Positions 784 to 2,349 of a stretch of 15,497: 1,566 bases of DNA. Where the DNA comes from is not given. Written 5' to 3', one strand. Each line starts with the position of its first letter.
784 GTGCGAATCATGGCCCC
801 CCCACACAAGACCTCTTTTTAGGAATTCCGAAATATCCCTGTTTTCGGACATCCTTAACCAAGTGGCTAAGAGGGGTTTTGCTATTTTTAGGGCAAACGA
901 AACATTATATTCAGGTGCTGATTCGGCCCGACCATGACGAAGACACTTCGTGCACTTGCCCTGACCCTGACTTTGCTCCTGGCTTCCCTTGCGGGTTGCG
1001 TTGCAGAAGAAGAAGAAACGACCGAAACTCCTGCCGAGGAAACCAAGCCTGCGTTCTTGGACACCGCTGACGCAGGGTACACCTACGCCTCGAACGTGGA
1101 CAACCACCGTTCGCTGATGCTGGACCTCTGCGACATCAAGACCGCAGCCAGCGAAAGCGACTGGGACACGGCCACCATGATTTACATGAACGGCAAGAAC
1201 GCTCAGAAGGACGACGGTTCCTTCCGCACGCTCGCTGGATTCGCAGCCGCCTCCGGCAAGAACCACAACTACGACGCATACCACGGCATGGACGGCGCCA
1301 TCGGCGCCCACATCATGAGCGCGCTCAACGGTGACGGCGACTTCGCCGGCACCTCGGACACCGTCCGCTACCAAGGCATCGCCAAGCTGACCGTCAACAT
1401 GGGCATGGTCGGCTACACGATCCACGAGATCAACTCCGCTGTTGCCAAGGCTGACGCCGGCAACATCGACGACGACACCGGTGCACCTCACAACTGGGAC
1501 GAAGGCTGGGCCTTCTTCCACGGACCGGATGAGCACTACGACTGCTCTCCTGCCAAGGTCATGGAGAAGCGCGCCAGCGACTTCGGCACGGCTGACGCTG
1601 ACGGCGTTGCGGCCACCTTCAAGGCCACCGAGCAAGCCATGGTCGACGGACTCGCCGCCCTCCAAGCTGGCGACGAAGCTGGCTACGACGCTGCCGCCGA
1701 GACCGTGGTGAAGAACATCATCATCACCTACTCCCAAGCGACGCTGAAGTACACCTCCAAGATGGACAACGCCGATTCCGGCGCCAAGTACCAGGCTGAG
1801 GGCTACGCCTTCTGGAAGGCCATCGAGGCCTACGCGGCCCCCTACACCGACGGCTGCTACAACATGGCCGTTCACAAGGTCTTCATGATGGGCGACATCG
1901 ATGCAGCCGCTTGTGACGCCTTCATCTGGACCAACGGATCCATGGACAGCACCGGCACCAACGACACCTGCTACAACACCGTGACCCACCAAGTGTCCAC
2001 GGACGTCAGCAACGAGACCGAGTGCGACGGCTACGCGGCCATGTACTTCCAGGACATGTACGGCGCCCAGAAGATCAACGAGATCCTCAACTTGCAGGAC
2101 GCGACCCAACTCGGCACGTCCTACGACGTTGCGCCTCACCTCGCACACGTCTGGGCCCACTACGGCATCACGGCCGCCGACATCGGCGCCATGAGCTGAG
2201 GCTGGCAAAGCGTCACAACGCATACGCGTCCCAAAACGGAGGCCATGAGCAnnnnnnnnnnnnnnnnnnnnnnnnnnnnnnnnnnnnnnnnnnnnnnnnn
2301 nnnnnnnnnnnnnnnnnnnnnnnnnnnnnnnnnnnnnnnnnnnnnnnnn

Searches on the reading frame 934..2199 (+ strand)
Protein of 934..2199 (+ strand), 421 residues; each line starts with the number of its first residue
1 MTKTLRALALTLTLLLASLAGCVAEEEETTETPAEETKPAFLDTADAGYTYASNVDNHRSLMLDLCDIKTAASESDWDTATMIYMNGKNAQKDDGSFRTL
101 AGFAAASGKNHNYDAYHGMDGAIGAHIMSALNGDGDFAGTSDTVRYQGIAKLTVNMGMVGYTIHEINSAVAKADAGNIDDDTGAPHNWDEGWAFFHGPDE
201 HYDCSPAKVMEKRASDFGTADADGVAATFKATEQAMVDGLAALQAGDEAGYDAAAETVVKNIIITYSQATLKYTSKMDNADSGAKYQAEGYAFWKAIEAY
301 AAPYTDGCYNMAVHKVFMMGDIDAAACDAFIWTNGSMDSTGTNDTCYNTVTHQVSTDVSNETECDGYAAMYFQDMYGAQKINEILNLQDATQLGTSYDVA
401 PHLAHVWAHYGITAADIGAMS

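Call 58: search_protein_families(library=pfam, proteins=[window:934-2199:+], max_evalue=0.001)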
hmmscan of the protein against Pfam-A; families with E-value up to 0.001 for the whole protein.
window:934-2199:+ (421 aa): 1 family
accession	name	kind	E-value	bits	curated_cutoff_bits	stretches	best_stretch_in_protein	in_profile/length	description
PF07692.16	Fea1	-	6.7e-27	94.9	25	1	47-282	26-260/359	Low iron-inducible periplasmic protein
